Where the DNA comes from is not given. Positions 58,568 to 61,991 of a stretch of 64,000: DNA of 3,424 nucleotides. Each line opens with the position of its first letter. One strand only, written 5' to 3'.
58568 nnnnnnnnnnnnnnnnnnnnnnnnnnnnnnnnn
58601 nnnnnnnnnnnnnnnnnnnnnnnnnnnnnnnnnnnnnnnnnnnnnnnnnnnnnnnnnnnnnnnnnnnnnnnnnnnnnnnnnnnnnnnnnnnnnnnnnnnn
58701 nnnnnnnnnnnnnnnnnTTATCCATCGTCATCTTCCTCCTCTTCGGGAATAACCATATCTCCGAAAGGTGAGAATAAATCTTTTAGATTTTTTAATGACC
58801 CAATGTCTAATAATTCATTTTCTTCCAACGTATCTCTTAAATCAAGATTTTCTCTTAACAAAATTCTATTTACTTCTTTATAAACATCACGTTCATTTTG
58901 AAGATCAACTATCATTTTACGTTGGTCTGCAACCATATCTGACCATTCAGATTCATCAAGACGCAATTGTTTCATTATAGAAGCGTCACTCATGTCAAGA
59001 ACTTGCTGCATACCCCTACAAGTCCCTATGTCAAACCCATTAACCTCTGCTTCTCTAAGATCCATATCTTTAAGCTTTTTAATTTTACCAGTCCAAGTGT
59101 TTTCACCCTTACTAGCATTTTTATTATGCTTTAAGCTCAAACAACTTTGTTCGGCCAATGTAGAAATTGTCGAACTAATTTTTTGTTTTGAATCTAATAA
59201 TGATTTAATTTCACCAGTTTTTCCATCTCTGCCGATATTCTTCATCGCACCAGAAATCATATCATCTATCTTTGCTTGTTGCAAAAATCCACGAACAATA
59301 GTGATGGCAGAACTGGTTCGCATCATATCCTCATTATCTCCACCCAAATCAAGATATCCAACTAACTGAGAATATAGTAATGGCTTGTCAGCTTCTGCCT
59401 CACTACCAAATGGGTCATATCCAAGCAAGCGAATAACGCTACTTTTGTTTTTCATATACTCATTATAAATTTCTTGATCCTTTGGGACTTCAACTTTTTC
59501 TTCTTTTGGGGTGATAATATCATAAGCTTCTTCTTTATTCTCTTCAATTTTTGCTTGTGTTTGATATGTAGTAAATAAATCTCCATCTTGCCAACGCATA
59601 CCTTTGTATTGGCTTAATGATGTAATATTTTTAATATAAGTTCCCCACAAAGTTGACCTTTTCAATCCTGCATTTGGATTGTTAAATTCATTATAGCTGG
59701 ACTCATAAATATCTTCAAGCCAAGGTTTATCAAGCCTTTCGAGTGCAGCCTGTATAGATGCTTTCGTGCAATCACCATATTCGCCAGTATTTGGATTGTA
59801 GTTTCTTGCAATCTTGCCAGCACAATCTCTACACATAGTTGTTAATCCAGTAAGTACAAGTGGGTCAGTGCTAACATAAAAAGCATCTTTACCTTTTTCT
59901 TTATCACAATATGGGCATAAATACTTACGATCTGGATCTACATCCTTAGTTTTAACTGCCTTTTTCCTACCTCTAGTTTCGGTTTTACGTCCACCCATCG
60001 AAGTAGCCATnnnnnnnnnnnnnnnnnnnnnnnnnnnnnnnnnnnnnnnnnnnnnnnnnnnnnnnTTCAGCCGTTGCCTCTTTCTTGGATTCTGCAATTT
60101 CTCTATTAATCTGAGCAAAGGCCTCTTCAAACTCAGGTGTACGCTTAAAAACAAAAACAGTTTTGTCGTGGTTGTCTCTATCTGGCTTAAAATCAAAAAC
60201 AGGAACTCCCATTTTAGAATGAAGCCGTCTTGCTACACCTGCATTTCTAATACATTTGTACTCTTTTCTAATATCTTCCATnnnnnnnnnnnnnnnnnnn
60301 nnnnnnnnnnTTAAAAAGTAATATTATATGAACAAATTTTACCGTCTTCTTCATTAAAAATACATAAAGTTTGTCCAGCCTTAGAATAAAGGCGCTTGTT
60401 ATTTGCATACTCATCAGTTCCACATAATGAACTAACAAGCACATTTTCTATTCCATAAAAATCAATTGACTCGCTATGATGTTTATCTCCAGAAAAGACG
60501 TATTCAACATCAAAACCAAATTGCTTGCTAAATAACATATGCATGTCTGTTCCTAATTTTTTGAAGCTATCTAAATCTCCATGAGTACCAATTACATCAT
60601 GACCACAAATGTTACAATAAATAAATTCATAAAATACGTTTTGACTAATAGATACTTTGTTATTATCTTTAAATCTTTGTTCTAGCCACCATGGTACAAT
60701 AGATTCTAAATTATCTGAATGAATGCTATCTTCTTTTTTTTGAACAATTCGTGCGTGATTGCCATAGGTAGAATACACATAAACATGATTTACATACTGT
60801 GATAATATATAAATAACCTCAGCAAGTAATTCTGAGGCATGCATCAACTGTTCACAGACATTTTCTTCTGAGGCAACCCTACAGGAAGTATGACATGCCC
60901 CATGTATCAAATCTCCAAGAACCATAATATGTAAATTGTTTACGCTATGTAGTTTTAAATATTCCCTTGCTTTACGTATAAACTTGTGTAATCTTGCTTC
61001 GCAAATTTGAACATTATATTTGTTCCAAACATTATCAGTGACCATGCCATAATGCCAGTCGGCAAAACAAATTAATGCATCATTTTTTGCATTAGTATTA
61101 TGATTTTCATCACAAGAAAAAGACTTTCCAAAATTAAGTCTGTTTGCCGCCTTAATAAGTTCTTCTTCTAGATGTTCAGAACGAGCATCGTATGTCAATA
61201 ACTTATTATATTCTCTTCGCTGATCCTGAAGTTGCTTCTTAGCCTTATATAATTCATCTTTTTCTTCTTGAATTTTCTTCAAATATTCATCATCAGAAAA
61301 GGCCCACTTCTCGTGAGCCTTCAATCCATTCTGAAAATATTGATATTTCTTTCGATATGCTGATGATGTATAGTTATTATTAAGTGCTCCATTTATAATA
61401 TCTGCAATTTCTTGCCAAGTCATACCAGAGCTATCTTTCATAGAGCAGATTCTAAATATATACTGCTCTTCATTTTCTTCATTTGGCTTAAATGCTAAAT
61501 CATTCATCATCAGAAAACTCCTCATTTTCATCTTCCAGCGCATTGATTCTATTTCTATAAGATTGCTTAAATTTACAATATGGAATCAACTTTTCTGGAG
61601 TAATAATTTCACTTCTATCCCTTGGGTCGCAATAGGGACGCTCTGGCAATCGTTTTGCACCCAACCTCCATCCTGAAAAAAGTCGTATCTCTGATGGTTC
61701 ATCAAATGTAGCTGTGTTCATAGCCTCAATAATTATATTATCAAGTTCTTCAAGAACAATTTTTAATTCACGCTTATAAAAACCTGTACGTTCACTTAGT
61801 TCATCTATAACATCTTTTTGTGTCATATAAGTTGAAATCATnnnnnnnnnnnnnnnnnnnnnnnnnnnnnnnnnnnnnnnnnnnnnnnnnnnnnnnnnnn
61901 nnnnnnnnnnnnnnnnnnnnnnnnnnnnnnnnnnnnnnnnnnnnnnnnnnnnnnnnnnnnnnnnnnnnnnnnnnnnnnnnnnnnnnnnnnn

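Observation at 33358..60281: Five scattered paralogs of a small (57-75 aa) protein family resembling DUF5659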

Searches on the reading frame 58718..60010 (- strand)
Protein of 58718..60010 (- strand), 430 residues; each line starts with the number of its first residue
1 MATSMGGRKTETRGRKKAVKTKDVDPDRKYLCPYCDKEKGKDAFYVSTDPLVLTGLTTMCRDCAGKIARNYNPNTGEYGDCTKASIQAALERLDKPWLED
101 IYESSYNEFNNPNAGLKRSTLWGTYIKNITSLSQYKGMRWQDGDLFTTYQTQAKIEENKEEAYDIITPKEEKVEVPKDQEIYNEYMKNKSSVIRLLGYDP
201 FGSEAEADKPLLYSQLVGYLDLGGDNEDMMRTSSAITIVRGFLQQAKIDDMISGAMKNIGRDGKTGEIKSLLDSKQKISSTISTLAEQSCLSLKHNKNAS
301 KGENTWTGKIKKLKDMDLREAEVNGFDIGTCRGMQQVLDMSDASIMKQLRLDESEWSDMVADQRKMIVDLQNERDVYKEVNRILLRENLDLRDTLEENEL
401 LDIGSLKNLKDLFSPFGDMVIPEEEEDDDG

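Call 13: search_protein_families(library=phrogs, proteins=[window:58718-60010:-], max_evalue=0.00001)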
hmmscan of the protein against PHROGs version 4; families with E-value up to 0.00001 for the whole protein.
window:58718-60010:- (430 aa): 1 family
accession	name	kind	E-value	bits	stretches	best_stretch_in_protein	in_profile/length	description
phrog_3314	-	unknown function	5.4e-18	66.5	1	29-161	6-125/286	-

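Call 45: search_protein_families(library=pfam, proteins=[window:58718-60010:-], max_evalue=0.01)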
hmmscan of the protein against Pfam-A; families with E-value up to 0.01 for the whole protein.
window:58718-60010:- (430 aa): 0 families

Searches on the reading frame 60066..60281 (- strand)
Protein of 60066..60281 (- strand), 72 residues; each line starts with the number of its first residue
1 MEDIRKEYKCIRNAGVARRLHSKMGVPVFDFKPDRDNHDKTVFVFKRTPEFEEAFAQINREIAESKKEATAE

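Call 8: search_protein_families(library=pfam, proteins=[window:60066-60281:-], max_evalue=10)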
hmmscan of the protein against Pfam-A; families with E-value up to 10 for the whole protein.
seq(72 aa): 1 family
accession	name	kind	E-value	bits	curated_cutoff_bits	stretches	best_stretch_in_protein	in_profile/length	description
PF18903.5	DUF5659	-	0.0069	16.7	23.6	1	35-60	27-53/75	Domain of unknown function (DUF5659)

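Call 9: search_protein_families(library=phrogs, proteins=[window:60066-60281:-], max_evalue=10)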
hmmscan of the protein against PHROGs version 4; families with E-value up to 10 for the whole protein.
seq(72 aa): 1 family
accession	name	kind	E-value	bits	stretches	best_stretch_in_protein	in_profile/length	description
phrog_12621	-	unknown function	0.11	13.7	1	8-28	31-51/70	-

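Call 23: find_homologous_proteins(query=window:60066-60281:-, max_evalue=0.1)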
Query seq(72 aa) (72 aa): 177 proteins with E <= 0.1 among 177 candidates; the best 120 are listed.
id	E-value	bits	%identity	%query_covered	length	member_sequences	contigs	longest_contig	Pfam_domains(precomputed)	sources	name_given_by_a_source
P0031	1.3e-39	150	97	100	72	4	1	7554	-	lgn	-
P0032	2.3e-29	118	75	100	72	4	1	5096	-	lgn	-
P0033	5.5e-26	107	76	100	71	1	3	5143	-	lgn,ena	-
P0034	7.0e-26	107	74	100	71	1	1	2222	-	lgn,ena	-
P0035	3.2e-24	101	71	100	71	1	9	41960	-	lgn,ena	-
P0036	2.0e-23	99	72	100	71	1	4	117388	PF18903.6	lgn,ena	-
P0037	3.8e-23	98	72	100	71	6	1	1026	-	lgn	-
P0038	7.1e-23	97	72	96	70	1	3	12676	-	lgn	-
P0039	9.8e-23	97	71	100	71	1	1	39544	-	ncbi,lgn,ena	-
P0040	1.3e-22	96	68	100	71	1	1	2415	-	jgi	jgi:hypothetical protein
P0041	1.4e-22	96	71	100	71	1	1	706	-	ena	-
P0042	1.4e-22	96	74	92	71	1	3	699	-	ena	-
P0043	1.6e-22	96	69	100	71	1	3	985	-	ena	-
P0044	2.3e-22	96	76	92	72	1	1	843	-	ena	-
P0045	2.5e-22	95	74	92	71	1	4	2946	-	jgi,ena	jgi:hypothetical protein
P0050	3.3e-22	95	71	100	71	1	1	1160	PF18903.6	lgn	-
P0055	4.6e-22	95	76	92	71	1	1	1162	PF18903.6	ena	-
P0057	5.9e-22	94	76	92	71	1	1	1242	PF18903.6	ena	-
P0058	6.7e-22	94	69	97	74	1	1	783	PF18903.6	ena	-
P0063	8.4e-22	94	74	92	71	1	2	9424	PF18903.6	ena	-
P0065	9.5e-22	94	73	92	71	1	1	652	PF18903.6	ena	-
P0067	1.0e-21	93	72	94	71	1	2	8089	PF18903.6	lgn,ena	-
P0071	1.1e-21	93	68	100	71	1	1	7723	PF18903.6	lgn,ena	-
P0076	1.5e-21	93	74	92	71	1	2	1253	PF18903.6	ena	-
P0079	1.9e-21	93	74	92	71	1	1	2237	PF18903.6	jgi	jgi:hypothetical protein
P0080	2.2e-21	92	70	96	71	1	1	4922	PF18903.6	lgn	-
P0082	2.7e-21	92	74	92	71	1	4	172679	PF18903.6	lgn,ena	-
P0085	2.9e-21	92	73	92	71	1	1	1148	PF18903.6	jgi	jgi:hypothetical protein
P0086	2.9e-21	92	73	92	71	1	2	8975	PF18903.6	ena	-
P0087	3.2e-21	92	73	92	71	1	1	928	PF18903.6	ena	-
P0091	3.9e-21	92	74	92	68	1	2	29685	PF18903.6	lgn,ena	-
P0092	4.4e-21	91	68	100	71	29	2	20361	PF18903.6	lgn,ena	-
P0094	4.6e-21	91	73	92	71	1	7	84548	PF18903.6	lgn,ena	-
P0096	4.7e-21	91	73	92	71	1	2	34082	PF18903.6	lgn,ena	-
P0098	5.2e-21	91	73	92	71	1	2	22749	PF18903.6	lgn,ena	-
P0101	6.2e-21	91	67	100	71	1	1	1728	PF18903.6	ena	-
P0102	6.9e-21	91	73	92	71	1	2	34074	PF18903.6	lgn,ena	-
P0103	7.5e-21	91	71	92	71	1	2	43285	PF18903.6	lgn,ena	-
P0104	7.6e-21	91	73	92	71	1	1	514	PF18903.6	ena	-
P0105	7.7e-21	91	73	92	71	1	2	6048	PF18903.6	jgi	jgi:hypothetical protein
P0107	9.1e-21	90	71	92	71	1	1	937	PF18903.6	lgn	-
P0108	9.2e-21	90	73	92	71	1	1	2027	PF18903.6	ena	-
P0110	9.6e-21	90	71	92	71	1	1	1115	PF18903.6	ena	-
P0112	1.2e-20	90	71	92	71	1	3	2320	PF18903.6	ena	-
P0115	1.3e-20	90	73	92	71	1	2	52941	PF18903.6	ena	-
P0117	1.3e-20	90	70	92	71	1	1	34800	PF18903.6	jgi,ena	jgi:hypothetical protein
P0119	1.4e-20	90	71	92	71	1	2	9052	PF18903.6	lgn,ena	-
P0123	1.5e-20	90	68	99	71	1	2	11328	PF18903.6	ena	-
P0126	1.7e-20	90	73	92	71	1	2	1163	PF18903.6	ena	-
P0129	2.9e-20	89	71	92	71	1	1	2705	PF18903.6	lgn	-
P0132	3.4e-20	89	71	92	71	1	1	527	PF18903.6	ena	-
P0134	4.0e-20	88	71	92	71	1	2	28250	PF18903.6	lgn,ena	-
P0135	4.7e-20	88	68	92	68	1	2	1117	PF18903.6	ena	-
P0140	5.5e-20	88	71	92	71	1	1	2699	PF18903.6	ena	-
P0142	6.3e-20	88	71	90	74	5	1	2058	PF18903.6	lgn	-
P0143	6.3e-20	88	70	89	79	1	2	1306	PF18903.6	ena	-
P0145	6.4e-20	88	70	92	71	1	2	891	PF18903.6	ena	-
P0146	7.5e-20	88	70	92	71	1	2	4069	PF18903.6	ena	-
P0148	7.8e-20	88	64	100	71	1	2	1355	PF18903.6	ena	-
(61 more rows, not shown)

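Call 64: find_related_loci(query=A4, collection=viral_contigs, flank=3000)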
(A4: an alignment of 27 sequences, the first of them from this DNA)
Query A4 (72 aa) in viral_contigs; peptide patterns used: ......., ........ (x = any residue, [..] = any of these).
113 stretches matched a pattern; 16 encode a relative of the query (tblastn E <= 1e-3); 16 distinct loci.
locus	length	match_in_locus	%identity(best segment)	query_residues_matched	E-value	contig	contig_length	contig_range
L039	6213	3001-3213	69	1-72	6e-29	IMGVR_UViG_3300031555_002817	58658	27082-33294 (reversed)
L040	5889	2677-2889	69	1-72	6e-29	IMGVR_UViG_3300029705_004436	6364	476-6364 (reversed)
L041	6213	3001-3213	69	1-72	7e-29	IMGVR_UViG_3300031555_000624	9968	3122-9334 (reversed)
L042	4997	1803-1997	71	1-66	1e-26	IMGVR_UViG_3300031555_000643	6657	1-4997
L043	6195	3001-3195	70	1-66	4e-26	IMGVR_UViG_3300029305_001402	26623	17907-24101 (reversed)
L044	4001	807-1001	70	1-66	4e-26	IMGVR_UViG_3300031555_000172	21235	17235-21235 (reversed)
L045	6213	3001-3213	61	1-72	2e-23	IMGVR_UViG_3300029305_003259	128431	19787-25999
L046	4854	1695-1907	61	1-72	2e-23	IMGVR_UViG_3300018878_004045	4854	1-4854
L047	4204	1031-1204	71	1-59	5e-23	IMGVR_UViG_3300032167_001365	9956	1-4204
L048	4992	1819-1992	71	1-59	5e-23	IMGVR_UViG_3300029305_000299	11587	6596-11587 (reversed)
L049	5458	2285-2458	71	1-59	5e-23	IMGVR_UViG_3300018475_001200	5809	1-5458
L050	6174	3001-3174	71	1-59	5e-23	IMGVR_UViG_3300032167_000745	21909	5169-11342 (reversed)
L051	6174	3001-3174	71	1-59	5e-23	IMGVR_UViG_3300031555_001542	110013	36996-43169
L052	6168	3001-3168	40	1-58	8e-9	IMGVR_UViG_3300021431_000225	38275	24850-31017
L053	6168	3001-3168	40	1-58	8e-9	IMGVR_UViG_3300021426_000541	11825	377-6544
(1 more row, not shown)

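Call 87: search_dna_similar(query=window:60066-60281:-, collection=phages, mode=protein, max_evalue=0.1, max_rows=30)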
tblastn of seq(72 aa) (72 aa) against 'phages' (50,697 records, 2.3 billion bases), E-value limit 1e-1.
No match.

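Call 98: search_protein_families(library=ncbifam, proteins=[window:60066-60281:-], max_evalue=0.1)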
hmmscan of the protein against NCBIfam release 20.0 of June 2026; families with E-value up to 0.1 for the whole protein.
seq(72 aa): 0 families

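Call 99: search_protein_families(library=pfam, alignment_id=A4, max_evalue=0.01)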
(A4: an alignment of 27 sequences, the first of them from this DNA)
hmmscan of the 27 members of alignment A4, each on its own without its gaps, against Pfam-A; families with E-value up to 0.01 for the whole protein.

A. member 1, seq(72 aa): 1 family
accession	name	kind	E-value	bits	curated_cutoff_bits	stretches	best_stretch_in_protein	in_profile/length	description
PF18903.5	DUF5659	-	0.0069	16.7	23.6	1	35-60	27-53/75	Domain of unknown function (DUF5659)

B. families by the number of members that match (of 27 scanned): 1 family
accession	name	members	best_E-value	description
PF18903.5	DUF5659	25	1.3e-06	Domain of unknown function (DUF5659)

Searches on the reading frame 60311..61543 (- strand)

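Call 13: search_protein_families(library=phrogs, proteins=[window:60311-61543:-], max_evalue=0.00001)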
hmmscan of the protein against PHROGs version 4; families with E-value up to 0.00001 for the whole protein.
window:60311-61543:- (410 aa): 2 families
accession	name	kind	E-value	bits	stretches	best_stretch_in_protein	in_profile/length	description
phrog_284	-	DNA, RNA and nucleotide metabolism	5.2e-62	211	1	37-409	18-393/398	exonuclease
phrog_704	-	DNA, RNA and nucleotide metabolism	8.2e-23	82.1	1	37-406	16-384/390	DNA repair exonuclease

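Call 45: search_protein_families(library=pfam, proteins=[window:60311-61543:-], max_evalue=0.01)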
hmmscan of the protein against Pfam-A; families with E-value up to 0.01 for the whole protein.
window:60311-61543:- (410 aa): 0 families

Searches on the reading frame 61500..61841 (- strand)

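Call 93: search_protein_families(library=pfam, proteins=[window:61500-61841:-], max_evalue=0.001)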
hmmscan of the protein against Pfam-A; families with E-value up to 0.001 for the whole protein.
window:61500-61841:- (113 aa): 1 family
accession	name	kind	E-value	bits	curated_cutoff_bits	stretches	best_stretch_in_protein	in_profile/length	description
PF00216.26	Bac_DNA_binding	-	6.6e-06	26.7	22.4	1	6-100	1-90/90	Bacterial DNA-binding protein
